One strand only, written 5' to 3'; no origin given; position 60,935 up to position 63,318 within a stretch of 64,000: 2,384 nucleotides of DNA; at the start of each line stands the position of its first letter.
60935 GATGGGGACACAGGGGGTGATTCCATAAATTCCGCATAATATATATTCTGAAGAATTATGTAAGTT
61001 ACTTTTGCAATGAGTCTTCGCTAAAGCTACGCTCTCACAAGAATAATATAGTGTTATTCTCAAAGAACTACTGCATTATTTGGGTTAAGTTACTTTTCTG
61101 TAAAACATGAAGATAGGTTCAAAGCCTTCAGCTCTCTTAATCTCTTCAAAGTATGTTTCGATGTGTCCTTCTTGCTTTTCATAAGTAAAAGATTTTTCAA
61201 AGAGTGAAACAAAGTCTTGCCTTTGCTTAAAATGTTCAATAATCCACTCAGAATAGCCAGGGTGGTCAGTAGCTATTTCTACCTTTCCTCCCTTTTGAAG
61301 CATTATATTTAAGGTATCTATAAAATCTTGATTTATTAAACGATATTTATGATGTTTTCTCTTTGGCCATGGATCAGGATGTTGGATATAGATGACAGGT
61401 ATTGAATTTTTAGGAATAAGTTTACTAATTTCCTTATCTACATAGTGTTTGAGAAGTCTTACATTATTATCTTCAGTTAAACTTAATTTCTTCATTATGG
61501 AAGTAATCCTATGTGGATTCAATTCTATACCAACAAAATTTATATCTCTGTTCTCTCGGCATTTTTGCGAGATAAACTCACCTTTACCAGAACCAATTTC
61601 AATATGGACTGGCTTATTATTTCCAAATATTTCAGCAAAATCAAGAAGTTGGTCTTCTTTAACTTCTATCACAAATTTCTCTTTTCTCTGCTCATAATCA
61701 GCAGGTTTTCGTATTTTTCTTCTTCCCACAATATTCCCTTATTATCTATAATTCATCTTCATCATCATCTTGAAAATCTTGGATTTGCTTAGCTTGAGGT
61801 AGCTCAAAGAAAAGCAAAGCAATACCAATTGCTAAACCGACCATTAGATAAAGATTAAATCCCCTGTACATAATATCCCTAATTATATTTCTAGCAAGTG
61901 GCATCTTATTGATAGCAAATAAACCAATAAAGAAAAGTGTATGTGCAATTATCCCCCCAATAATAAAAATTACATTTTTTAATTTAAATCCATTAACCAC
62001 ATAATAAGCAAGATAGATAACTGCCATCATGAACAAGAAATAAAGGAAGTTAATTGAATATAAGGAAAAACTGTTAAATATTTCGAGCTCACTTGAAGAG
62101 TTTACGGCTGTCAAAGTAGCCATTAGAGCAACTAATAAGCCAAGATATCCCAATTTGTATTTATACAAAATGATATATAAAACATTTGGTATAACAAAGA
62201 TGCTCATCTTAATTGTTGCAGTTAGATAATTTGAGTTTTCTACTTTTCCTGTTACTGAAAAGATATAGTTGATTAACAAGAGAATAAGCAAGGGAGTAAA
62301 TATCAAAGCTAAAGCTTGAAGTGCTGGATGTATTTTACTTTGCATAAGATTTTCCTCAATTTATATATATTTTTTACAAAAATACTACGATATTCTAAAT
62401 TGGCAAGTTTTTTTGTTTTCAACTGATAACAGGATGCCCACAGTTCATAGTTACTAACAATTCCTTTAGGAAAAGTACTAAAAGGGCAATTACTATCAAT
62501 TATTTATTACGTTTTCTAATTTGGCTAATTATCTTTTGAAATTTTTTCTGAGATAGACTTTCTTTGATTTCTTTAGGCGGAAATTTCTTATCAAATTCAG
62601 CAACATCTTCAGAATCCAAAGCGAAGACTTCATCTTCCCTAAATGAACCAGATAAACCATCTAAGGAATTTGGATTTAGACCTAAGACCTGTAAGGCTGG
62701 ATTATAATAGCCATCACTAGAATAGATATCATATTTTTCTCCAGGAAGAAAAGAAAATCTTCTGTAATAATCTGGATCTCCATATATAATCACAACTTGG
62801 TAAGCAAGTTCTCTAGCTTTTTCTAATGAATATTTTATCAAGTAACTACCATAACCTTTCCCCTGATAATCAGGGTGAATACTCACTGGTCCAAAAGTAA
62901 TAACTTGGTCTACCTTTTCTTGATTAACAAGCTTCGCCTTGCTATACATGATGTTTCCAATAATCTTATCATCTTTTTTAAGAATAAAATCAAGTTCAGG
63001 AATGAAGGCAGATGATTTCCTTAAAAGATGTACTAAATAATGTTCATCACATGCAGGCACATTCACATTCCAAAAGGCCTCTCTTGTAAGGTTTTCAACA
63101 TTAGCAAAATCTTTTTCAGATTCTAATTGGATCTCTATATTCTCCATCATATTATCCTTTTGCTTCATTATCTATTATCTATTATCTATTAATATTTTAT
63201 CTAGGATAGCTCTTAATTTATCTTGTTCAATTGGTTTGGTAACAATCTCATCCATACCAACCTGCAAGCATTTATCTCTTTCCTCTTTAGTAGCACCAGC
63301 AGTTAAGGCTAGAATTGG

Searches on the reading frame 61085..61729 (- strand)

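Call 55: search_protein_families(library=pfam, proteins=[window:61085-61729:-], max_evalue=0.00001)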
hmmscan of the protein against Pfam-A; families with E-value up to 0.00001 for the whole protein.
window:61085-61729:- (214 aa): 1 family
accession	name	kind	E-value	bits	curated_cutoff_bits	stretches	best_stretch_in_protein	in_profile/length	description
PF02390.23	Methyltransf_4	-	4.8e-38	130.8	24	1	39-187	2-150/173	Putative methyltransferase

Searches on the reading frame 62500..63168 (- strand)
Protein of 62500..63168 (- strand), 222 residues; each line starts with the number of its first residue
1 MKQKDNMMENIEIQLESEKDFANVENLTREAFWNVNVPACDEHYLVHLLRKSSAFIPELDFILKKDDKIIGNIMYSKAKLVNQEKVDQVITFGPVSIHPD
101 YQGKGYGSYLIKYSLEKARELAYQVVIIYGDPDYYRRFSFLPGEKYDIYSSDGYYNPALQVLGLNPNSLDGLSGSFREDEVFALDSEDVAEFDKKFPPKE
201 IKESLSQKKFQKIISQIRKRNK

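Call 55: search_protein_families(library=pfam, proteins=[window:62500-63168:-], max_evalue=0.00001)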
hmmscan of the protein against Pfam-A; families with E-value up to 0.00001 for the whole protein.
window:62500-63168:- (222 aa): 3 families
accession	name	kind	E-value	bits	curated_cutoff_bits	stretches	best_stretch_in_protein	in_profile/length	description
PF13527.13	Acetyltransf_9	-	2.1e-08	34.6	25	1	17-140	6-124/127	Acetyltransferase (GNAT) domain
PF00583.31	Acetyltransf_1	-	2.7e-08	34.5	20.7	1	56-128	31-98/116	Acetyltransferase (GNAT) family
PF13508.13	Acetyltransf_7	-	4.7e-07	30.5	27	1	61-126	6-65/84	Acetyltransferase (GNAT) domain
